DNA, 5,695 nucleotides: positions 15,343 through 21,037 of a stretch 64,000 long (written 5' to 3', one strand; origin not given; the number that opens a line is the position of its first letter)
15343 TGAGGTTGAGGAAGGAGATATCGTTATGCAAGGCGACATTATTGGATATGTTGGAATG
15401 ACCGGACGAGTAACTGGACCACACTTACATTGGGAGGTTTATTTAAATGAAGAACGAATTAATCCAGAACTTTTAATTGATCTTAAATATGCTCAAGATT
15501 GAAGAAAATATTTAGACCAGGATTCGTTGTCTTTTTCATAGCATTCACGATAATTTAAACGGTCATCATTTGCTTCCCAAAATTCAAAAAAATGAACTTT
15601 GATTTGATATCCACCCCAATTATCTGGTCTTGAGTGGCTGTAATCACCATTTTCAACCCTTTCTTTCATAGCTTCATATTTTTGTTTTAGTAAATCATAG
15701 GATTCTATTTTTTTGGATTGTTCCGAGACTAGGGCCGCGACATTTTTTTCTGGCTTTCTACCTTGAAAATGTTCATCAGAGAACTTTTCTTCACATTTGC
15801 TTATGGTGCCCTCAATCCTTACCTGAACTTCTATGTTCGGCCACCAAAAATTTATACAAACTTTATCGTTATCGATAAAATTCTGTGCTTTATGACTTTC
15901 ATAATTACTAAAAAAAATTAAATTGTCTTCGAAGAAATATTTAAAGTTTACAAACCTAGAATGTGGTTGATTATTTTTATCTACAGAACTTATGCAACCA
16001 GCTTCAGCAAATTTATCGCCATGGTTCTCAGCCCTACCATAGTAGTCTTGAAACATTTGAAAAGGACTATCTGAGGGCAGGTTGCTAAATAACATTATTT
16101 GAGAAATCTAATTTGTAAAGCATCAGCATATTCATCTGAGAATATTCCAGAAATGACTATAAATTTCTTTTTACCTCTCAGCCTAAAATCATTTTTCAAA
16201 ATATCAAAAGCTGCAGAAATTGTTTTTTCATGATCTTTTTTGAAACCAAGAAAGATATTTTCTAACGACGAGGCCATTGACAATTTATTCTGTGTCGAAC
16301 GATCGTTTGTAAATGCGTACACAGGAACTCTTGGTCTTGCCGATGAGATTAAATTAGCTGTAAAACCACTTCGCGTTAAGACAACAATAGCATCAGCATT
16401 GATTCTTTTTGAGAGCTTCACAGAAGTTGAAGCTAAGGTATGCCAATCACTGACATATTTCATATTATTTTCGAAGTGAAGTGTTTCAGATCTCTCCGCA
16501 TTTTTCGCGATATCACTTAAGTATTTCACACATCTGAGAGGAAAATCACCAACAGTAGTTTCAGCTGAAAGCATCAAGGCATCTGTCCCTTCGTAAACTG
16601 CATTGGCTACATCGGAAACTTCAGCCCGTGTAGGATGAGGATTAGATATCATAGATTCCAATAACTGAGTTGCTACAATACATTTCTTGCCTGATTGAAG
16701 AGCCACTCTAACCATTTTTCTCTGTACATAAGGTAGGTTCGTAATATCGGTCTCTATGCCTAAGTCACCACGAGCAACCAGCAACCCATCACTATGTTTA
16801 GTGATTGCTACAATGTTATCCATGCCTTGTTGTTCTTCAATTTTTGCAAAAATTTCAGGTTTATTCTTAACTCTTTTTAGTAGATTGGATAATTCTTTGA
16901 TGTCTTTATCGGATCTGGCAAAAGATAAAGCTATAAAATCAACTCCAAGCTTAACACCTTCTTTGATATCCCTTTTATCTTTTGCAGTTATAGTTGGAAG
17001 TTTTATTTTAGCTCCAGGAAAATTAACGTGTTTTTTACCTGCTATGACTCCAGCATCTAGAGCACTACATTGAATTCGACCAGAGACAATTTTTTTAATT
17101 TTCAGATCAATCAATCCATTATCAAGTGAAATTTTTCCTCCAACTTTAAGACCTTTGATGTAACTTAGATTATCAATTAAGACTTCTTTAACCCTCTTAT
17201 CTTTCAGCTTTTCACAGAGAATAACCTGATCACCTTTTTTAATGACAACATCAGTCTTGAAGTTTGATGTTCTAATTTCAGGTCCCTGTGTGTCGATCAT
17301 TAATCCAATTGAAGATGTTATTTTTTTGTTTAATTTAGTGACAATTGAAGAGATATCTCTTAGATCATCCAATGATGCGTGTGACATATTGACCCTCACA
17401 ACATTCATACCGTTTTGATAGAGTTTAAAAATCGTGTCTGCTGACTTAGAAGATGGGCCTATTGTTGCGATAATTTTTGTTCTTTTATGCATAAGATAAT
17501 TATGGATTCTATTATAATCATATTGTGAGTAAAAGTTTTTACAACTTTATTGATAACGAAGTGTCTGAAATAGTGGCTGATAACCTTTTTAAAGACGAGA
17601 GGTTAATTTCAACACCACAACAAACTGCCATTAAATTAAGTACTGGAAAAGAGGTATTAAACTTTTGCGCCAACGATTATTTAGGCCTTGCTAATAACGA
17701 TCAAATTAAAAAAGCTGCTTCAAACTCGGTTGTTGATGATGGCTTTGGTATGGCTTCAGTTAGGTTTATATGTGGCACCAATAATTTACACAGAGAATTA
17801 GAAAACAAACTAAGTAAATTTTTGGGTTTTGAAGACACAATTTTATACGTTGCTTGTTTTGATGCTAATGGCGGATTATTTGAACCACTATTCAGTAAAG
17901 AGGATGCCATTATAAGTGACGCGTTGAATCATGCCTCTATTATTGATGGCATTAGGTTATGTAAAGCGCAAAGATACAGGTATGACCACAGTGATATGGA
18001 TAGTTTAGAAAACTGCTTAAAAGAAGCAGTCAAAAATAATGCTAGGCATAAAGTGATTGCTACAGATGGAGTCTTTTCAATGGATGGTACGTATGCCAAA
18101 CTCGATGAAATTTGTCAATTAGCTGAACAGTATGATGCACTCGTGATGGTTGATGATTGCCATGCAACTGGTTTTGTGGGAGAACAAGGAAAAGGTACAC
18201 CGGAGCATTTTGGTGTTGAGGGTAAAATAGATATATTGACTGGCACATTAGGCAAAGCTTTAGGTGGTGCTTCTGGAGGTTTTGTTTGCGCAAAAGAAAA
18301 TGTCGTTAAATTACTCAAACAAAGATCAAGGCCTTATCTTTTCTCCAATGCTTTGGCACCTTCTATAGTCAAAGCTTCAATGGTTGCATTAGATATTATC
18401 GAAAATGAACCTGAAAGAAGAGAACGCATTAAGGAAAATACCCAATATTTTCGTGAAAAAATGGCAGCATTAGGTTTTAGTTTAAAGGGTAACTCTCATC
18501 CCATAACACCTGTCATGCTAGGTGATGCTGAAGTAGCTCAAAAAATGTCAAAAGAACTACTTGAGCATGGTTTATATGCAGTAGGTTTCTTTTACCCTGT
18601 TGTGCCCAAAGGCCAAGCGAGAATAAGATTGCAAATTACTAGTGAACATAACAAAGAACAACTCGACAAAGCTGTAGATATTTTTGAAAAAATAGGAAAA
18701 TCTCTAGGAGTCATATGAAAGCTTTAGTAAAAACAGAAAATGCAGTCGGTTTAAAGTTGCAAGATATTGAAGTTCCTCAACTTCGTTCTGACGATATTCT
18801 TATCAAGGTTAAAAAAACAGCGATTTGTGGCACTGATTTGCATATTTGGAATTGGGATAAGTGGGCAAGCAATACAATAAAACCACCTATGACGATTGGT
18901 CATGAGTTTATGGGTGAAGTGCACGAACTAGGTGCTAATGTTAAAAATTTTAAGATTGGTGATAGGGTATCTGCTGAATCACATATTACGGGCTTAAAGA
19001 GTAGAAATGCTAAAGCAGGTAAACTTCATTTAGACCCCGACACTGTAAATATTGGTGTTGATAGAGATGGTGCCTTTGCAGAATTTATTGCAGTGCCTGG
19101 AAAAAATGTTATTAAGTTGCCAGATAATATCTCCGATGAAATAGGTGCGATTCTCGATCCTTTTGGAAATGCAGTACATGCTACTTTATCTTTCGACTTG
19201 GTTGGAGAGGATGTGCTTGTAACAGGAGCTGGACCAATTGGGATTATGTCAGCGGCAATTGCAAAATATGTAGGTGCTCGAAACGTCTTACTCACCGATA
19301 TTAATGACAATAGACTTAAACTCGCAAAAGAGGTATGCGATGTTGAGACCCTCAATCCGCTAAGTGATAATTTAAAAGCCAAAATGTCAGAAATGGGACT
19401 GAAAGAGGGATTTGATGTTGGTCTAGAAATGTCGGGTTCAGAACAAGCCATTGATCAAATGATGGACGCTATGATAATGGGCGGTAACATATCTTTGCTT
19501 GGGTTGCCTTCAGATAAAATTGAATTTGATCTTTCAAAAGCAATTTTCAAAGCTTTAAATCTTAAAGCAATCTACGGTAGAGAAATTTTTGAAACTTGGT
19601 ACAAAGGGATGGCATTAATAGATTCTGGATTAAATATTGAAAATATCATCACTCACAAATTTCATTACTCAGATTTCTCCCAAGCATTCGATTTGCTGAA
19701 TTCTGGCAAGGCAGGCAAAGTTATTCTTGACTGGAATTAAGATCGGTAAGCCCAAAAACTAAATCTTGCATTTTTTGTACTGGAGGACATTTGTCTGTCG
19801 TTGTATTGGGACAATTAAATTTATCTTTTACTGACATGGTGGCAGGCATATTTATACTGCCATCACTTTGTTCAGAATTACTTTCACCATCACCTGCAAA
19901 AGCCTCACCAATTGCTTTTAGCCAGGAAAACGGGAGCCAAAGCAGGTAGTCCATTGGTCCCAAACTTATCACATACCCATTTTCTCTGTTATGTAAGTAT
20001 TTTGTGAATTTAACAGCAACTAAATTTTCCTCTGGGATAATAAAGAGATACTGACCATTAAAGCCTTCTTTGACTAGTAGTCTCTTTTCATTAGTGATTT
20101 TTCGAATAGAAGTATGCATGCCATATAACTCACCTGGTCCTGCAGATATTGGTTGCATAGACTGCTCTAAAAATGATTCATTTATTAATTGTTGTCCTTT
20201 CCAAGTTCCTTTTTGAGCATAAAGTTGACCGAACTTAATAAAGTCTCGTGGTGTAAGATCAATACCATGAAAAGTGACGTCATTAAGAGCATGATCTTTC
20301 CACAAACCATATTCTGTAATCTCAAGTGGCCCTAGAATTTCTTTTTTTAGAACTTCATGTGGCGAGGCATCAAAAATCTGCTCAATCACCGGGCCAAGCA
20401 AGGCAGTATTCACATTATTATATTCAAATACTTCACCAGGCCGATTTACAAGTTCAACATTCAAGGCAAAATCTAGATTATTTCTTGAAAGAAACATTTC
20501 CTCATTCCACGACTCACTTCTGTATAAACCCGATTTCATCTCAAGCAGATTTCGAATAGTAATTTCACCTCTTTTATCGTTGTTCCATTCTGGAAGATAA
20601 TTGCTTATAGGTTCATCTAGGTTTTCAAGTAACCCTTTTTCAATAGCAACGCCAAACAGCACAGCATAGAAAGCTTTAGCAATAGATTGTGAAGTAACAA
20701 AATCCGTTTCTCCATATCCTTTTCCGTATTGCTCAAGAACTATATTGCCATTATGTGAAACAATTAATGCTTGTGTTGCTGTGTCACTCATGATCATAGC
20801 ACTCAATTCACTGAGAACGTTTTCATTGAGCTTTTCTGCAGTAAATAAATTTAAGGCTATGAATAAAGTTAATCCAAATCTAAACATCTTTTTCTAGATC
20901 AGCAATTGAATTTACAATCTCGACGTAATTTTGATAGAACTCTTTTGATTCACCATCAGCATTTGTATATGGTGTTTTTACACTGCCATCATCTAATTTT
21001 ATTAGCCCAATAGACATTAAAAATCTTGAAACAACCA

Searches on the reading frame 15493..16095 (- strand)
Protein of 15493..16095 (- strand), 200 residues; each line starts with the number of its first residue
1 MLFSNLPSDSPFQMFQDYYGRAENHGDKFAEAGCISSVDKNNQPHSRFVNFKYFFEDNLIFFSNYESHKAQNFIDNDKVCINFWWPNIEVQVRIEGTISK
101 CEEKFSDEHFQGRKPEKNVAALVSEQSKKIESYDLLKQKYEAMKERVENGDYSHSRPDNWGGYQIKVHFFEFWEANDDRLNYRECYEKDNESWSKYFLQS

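Call 58: search_protein_families(library=pfam, proteins=[window:15493-16095:-])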
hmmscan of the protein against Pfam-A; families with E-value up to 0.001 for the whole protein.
window:15493-16095:- (200 aa): 3 families
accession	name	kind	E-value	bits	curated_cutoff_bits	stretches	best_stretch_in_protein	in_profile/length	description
PF01243.27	PNPOx_N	-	2e-18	67.3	28.1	1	31-143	13-116/120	Pyridoxamine 5'-phosphate oxidase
PF10590.14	PNP_phzG_C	-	2e-10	40.8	27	1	160-199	1-41/42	Pyridoxine 5'-phosphate oxidase C-terminal dimerisation region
PF12766.13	Pyridox_oxase_2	-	1.5e-07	32.3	26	1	31-98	22-96/100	Pyridoxamine 5'-phosphate oxidase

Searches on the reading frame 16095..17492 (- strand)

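Call 59: search_protein_families(library=pfam, proteins=[window:16095-17492:-])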
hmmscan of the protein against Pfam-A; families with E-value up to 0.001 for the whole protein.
window:16095-17492:- (465 aa): 2 families
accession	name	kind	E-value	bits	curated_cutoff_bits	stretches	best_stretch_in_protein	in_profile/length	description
PF00224.27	PK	-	1.1e-97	327.5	30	1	3-322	2-328/328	Pyruvate kinase, barrel domain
PF02887.21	PK_C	-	3.2e-18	66.3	28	1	352-452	2-102/114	Pyruvate kinase, alpha/beta domain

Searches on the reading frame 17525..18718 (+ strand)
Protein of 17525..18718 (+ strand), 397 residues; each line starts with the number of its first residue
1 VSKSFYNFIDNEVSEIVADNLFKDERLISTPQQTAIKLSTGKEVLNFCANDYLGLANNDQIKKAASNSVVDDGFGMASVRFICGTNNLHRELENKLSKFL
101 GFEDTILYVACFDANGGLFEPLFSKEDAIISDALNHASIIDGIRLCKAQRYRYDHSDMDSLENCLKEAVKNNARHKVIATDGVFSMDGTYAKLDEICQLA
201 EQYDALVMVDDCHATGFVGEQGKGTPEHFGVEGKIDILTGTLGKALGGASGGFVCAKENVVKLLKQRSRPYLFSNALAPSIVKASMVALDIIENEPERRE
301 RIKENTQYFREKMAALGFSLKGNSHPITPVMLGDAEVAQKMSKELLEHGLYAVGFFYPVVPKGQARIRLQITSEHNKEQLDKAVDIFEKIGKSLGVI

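Call 59: search_protein_families(library=pfam, proteins=[window:17525-18718:+])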
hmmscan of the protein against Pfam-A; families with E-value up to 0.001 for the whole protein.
window:17525-18718:+ (397 aa): 3 families
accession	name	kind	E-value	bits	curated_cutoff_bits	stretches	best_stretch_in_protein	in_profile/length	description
PF00155.27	Aminotran_1_2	-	8.5e-68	229.6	19.7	1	43-385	2-359/361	Aminotransferase class I and II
PF00464.25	SHMT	-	3.6e-05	23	27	1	151-274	147-263/399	Serine hydroxymethyltransferase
PF00266.25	Aminotran_5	-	0.00048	19.7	21.5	1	119-214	82-179/371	Aminotransferase class-V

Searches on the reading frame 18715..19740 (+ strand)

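Call 59: search_protein_families(library=pfam, proteins=[window:18715-19740:+])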
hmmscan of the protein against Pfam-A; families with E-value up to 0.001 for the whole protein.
window:18715-19740:+ (341 aa): 3 families
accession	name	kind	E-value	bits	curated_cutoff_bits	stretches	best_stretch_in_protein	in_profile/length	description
PF08240.17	ADH_N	-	5.9e-25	88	23.5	1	25-137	2-104/104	Alcohol dehydrogenase GroES-like domain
PF00107.32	ADH_zinc_N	-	9.2e-20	71.4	31.8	1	174-303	1-128/129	Zinc-binding dehydrogenase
PF16912.11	Glu_dehyd_C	-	1.8e-09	37.8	34.9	1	156-327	23-200/211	Glucose dehydrogenase C-terminus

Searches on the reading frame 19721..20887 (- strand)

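Call 59: search_protein_families(library=pfam, proteins=[window:19721-20887:-])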
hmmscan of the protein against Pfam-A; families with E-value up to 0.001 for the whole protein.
window:19721-20887:- (388 aa): 1 family
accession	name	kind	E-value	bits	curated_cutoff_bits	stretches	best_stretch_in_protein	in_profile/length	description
PF00144.29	Beta-lactamase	-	2.7e-28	99.5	27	1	40-300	18-313/329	Beta-lactamase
